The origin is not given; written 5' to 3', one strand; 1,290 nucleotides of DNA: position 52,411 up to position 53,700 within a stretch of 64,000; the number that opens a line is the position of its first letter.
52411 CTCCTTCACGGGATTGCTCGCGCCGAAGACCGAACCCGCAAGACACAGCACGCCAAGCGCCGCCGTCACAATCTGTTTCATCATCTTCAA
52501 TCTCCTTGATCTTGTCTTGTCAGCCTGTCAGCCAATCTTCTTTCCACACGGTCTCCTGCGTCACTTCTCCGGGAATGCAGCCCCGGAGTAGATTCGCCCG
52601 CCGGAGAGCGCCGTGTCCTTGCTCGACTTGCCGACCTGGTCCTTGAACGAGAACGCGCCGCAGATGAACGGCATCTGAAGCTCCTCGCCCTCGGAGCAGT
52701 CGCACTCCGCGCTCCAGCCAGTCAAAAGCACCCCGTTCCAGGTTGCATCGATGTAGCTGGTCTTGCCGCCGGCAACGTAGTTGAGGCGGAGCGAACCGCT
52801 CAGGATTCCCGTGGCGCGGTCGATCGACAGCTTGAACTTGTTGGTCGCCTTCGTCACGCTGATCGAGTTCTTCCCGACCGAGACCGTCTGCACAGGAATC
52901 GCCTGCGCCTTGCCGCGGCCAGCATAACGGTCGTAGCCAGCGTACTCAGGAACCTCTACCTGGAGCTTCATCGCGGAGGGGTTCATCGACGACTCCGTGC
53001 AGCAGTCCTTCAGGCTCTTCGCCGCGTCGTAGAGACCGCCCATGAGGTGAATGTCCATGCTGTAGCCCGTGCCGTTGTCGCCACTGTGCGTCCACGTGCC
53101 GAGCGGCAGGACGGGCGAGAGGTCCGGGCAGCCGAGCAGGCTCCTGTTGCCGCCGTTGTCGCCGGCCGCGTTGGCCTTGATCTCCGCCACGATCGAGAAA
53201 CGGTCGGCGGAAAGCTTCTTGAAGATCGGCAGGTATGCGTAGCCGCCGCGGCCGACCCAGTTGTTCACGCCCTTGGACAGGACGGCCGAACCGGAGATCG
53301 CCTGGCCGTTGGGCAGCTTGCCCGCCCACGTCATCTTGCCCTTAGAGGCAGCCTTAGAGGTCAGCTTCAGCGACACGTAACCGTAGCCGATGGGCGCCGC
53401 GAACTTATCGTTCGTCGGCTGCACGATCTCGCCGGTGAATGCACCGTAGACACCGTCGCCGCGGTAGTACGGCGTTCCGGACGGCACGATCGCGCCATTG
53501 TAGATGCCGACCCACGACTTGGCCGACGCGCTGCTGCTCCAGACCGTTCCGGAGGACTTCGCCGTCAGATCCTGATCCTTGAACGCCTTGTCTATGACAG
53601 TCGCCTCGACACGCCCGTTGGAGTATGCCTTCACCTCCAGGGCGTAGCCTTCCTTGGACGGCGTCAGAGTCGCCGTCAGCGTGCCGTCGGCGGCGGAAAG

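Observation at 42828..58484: Operon coupling two giant secreted proteins to a Wzy_C/PglL-like enzyme, an initiating sugar-phosphate transferase, a CGHC thioredoxin and a PPIase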

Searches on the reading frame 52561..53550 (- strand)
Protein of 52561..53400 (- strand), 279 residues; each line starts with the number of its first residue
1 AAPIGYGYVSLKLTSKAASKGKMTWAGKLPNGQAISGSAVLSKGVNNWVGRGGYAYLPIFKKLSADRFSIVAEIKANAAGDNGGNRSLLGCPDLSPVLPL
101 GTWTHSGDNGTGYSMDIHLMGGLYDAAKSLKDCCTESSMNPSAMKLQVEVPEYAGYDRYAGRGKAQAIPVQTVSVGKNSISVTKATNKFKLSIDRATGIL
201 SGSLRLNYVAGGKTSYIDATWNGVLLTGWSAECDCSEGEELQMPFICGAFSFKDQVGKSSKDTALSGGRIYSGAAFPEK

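Call 56: search_protein_families(library=pfam, proteins=[window:52561-53400:-], max_evalue=1)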
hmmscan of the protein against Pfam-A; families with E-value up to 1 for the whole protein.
window:52561-53400:- (279 aa): 0 families

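Call 67: predict_structure(alignment_id=A5)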
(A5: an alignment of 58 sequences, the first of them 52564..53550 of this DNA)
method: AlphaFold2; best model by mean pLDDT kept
length: 329 residues; sequences in the alignment: 58
mean_pLDDT: 93.2   pTM: 0.91
mean pLDDT of the five models: 93.2, 92.9, 92.3, 92.0, 91.3
residues with pLDDT >= 90: 273; 70-90: 43; 50-70: 12; < 50: 1
segments of 3 or more residues with pLDDT < 50: none
pLDDT, mean of each block of 10 residues (from residue 1): 85 97 95 90 96 97 97 98 97 91 96 97 94 84 91 96 98 95 89 96 95 97 97 97 98 98 98 93 59 95 90 94 88
secondary structure, 60 per line:
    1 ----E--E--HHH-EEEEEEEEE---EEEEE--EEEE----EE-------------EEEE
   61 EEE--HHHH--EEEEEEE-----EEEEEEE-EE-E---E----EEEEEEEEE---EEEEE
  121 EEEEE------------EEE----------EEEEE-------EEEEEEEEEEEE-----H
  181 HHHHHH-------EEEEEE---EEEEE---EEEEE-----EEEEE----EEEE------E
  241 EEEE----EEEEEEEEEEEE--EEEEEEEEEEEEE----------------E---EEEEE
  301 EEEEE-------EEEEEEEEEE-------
elements in order: E15-23 E27-31 E34-37 E57-63 H66-69 E72-78 E84-90 E104-112 E116-125 E138-140 E151-155 E163-174 H180-186 E194-199 E203-207 E211-215 E221-225 E230-233 E240-244 E249-260 E263-275 E296-305 E313-322
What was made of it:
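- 52561..57264 (-): g2: 1567-aa secreted giant. It has a Trx-fold domain 1 (CGHC, aa 39-148), a Trx-fold domain 2 (CPDC, aa 300-452), beta-rich middle domains, and a compact all-beta C-terminal region (last 329 aa) that ends in the shared CTD. AF2 model of the last 329 aa: pLDDT 93.2, pTM 0.91 (call 67).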

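Call 69: fold_search(model_id=the predicted structure, library=pdb)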
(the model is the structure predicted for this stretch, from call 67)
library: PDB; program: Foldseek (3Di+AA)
matches with E <= 10: 624; with E <= 0.001: 3
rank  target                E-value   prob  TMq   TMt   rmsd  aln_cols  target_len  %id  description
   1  7dmo_C                4.3e-04  0.38  0.15  0.14  18.3       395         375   11  Crystal structures of two pericyclases catalyzing [4+2] cycloadditions (released 2021-10-06)
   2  7e5u_C                7.1e-04  0.47  0.17  0.16  17.6       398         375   12  Crystal structure of Phm7 (released 2021-06-30)
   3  7dmo_A                9.0e-04  0.38  0.16  0.15  17.5       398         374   11  Crystal structures of two pericyclases catalyzing [4+2] cycloadditions (released 2021-10-06)
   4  5moy_A                1.6e-03  0.23  0.12  0.10  19.9       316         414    8  Crystal structure of the BoNT/A2 receptor-binding domain in complex with the luminal domain of its neuronal receptor S (released 2017-03-15)
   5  4kbb_B                1.8e-03  0.15  0.11  0.09  23.9       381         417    8  Structure of Botulinum neurotoxin B binding domain in complex with both synaptotagmin II and GD1a (released 2013-07-03)
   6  1s0f                  1.9e-03  0.15  0.11  0.05  24.3       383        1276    8  Crystal structure of botulinum neurotoxin type B at pH 7.0 (released 2004-03-16)
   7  2np0_A                2.0e-03  0.15  0.11  0.04  25.3       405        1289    8  Crystal structure of the Botulinum neurotoxin type B complexed with synaptotagamin-II ectodomain (released 2006-12-26)
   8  7e5t_A                2.1e-03  0.33  0.17  0.16  18.0       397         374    8  Crystal structure of Fsa2 (released 2021-06-30)
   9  7e5t_D                2.6e-03  0.33  0.18  0.17  17.5       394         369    8  Crystal structure of Fsa2 (released 2021-06-30)
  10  7dmo_B                2.6e-03  0.28  0.16  0.15  17.4       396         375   11  Crystal structures of two pericyclases catalyzing [4+2] cycloadditions (released 2021-10-06)
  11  5vmr_B                3.0e-03  0.16  0.12  0.10  24.3       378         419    8  Receptor binding domain of BoNT/B in complex with mini-protein binder Bot.2110.4 (released 2017-09-20)
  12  9qc8_A                3.0e-03  0.13  0.11  0.04  24.5       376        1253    8  BoNT-NTNH-HA70 complex from Clostridium botulinum Serotype B1 (released 2025-09-10)
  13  6qns_A                3.1e-03  0.15  0.11  0.09  22.3       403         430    7  Crystal structure of the binding domain of Botulinum Neurotoxin type B mutant I1248W/V1249W in complex with human syna (released 2020-02-26)
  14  7dmo_F                3.3e-03  0.28  0.17  0.16  18.0       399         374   12  Crystal structures of two pericyclases catalyzing [4+2] cycloadditions (released 2021-10-06)
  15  8rvg_B                3.8e-03  0.14  0.12  0.11  23.8       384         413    9  Structure of the binding domain of BoNT/A mutant Y1117V in complex with the GD1a ganglioside receptor (released 2025-02-12)
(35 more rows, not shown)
